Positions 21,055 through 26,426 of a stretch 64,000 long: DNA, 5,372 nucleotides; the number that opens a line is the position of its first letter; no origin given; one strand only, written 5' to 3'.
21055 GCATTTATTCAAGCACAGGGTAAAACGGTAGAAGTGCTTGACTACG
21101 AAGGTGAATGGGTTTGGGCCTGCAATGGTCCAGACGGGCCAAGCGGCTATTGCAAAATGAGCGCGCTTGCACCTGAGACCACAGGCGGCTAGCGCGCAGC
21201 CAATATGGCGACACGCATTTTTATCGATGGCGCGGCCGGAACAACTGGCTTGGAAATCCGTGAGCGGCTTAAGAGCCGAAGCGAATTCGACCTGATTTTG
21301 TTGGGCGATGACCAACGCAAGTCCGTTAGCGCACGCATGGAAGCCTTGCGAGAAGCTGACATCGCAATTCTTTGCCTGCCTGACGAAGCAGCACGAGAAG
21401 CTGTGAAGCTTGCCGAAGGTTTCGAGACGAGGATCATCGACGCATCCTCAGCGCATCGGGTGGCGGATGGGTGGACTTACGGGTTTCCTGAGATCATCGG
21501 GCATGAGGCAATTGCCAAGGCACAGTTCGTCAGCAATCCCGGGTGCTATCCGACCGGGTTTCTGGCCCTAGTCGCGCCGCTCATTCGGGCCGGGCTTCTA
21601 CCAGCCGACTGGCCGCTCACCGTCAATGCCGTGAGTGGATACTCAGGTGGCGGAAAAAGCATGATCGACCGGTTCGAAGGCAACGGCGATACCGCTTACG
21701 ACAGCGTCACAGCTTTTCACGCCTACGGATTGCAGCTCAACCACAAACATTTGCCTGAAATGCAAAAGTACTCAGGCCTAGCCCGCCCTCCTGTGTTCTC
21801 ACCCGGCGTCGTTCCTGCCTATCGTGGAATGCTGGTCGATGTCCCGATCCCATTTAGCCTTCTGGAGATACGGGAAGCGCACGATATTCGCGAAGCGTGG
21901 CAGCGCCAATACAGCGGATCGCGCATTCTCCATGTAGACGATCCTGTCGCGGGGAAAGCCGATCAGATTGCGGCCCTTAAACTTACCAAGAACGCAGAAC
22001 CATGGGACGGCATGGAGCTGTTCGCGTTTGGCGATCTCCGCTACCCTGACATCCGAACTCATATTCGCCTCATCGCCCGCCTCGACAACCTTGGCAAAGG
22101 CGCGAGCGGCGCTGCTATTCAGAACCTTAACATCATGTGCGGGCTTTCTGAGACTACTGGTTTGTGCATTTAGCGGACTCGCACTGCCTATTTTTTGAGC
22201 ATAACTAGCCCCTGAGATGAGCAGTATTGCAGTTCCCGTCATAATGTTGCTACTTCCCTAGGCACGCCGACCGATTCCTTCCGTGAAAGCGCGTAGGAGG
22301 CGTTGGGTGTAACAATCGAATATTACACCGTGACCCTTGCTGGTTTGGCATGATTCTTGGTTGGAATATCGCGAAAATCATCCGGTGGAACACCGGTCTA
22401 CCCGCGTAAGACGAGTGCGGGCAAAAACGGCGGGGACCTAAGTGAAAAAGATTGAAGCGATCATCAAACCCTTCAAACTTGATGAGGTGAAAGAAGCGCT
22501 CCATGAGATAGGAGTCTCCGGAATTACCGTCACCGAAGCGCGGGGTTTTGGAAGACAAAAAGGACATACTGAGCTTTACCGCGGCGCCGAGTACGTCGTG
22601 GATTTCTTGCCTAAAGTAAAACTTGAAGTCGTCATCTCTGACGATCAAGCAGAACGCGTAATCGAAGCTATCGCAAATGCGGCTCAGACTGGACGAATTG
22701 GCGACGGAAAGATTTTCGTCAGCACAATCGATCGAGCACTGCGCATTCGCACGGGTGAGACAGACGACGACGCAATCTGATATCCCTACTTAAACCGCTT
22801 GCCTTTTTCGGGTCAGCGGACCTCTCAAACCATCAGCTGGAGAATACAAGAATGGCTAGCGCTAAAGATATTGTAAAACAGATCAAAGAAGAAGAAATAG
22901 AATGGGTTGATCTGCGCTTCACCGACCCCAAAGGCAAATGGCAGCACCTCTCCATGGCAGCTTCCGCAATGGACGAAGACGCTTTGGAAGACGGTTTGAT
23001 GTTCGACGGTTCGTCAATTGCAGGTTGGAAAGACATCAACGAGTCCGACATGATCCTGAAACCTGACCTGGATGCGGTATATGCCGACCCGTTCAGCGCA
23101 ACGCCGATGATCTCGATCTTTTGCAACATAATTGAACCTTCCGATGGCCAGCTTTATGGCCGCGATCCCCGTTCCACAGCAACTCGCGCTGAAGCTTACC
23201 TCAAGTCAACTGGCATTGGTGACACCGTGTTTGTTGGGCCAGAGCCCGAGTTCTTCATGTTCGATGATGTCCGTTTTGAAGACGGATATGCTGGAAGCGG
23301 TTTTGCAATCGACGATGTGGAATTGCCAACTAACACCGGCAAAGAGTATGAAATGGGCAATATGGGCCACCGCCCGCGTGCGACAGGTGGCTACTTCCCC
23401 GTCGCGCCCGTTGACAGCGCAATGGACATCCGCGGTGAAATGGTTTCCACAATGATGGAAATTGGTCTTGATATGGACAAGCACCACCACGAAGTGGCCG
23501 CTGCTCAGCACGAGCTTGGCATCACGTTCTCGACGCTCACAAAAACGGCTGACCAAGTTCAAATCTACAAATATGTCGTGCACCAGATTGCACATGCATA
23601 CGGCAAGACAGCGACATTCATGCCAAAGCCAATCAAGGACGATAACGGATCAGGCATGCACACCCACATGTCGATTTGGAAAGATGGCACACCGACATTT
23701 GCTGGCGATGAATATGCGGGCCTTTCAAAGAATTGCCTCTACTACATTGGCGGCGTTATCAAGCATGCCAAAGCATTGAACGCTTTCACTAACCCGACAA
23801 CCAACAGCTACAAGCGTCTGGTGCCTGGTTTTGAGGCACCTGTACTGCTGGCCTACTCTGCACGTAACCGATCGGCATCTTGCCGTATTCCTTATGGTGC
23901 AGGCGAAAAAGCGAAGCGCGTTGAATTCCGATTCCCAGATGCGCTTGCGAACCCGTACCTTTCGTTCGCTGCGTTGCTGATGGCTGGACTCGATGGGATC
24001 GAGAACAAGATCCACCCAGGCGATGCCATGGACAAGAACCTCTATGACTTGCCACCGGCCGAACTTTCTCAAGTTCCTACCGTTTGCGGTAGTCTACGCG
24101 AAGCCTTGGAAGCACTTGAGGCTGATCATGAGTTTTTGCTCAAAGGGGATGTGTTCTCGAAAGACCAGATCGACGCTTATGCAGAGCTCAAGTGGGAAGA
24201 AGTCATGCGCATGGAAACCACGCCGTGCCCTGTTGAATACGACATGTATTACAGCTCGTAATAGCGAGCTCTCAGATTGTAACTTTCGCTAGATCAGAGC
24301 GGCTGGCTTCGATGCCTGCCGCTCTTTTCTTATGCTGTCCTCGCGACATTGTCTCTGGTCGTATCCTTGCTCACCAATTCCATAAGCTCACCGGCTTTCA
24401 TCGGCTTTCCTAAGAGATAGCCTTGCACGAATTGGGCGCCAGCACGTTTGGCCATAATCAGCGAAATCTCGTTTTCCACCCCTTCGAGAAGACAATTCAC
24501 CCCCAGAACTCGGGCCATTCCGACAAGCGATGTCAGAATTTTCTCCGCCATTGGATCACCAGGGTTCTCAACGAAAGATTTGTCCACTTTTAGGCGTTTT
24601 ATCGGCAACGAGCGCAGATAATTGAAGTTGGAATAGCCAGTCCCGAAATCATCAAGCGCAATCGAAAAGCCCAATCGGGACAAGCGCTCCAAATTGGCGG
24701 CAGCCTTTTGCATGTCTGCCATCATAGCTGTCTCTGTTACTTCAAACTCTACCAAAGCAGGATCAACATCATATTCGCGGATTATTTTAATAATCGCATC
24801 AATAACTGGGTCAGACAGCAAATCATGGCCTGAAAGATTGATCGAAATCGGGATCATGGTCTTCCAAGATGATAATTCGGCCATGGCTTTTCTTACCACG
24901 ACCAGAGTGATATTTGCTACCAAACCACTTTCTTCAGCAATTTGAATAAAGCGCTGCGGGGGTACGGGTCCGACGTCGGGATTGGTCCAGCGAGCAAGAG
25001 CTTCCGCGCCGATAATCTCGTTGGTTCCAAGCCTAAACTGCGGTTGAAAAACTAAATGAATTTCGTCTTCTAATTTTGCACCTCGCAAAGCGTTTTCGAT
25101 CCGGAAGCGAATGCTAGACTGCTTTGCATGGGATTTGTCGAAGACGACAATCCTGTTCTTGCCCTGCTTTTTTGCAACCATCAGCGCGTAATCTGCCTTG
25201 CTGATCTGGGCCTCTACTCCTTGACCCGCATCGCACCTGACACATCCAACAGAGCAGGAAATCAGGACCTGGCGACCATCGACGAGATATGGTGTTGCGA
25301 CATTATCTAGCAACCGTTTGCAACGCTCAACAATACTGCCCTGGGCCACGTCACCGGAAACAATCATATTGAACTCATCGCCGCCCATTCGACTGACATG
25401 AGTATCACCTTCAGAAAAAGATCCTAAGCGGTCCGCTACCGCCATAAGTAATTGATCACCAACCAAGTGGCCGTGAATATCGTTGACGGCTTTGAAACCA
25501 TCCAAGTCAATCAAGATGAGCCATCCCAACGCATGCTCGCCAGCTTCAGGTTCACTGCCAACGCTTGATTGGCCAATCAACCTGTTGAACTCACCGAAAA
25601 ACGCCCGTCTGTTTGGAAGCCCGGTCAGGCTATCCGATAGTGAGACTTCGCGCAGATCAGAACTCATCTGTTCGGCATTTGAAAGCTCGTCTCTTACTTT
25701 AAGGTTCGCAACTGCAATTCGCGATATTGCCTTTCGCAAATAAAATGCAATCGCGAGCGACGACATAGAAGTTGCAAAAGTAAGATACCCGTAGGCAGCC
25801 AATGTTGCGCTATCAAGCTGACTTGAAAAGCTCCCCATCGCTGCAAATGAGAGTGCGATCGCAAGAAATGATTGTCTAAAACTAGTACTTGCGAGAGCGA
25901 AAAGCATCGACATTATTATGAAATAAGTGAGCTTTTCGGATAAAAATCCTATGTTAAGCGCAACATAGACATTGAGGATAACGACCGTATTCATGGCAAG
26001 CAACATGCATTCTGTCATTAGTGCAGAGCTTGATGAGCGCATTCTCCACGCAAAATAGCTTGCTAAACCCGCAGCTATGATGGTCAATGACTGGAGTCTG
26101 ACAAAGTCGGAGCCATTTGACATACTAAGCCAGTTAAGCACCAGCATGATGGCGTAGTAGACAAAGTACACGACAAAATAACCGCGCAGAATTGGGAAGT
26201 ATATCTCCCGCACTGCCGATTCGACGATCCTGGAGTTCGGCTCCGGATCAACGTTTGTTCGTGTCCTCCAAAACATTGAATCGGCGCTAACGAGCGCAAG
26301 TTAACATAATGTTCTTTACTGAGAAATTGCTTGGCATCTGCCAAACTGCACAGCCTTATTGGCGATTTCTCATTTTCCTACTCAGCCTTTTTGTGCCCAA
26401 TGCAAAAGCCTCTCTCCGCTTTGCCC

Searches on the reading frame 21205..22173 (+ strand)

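Call 44: search_protein_families(library=pfam, proteins=[window:21205-22173:+], max_evalue=0.000001)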
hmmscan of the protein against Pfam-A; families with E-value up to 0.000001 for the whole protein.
window:21205-22173:+ (322 aa): 2 families
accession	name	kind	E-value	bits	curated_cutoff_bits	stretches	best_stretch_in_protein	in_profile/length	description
PF22698.1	Semialdhyde_dhC_1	-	1.7e-23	83.7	27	1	114-247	1-129/165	Semialdehyde dehydrogenase, dimerisation domain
PF01118.30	Semialdhyde_dh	-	4.7e-11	43.6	26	1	9-104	6-119/121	Semialdehyde dehydrogenase, NAD binding domain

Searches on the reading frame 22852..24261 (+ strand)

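Call 44: search_protein_families(library=pfam, proteins=[window:22852-24261:+], max_evalue=0.000001)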
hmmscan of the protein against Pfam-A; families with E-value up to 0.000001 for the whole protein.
window:22852-24261:+ (469 aa): 2 families
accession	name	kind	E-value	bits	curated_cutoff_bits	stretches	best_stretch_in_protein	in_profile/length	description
PF00120.29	Gln-synt_C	-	1.4e-135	452.2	24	1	104-466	2-344/344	Glutamine synthetase, catalytic domain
PF03951.24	Gln-synt_N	-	8.7e-32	109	33.4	1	16-96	2-82/82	Glutamine synthetase, beta-Grasp domain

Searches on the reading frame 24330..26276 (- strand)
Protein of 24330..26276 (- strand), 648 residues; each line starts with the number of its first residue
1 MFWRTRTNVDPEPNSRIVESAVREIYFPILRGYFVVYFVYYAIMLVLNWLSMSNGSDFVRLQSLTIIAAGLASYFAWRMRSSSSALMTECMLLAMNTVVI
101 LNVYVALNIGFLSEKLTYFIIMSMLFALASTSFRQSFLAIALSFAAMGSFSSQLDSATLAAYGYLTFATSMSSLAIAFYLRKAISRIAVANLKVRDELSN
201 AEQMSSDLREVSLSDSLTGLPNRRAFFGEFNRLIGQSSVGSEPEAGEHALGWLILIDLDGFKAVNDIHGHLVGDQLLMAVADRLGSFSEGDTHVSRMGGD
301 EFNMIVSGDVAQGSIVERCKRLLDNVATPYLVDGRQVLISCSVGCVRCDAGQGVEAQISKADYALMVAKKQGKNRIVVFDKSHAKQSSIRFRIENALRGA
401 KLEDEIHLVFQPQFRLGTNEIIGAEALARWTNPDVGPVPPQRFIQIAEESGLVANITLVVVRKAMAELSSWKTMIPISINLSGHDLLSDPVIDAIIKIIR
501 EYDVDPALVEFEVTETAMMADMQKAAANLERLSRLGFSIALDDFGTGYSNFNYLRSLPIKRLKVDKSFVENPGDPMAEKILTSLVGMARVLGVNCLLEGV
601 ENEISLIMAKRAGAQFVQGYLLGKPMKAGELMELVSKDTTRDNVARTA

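Call 44: search_protein_families(library=pfam, proteins=[window:24330-26276:-], max_evalue=0.000001)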
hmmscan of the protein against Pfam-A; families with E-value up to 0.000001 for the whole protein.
window:24330-26276:- (648 aa): 2 families
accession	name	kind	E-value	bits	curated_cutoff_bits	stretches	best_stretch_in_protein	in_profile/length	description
PF00563.25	EAL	-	1.3e-62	211.7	31.3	1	395-625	2-236/236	EAL domain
PF00990.26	GGDEF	-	6.3e-33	114.3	23.8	1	214-375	3-161/161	Diguanylate cyclase, GGDEF domain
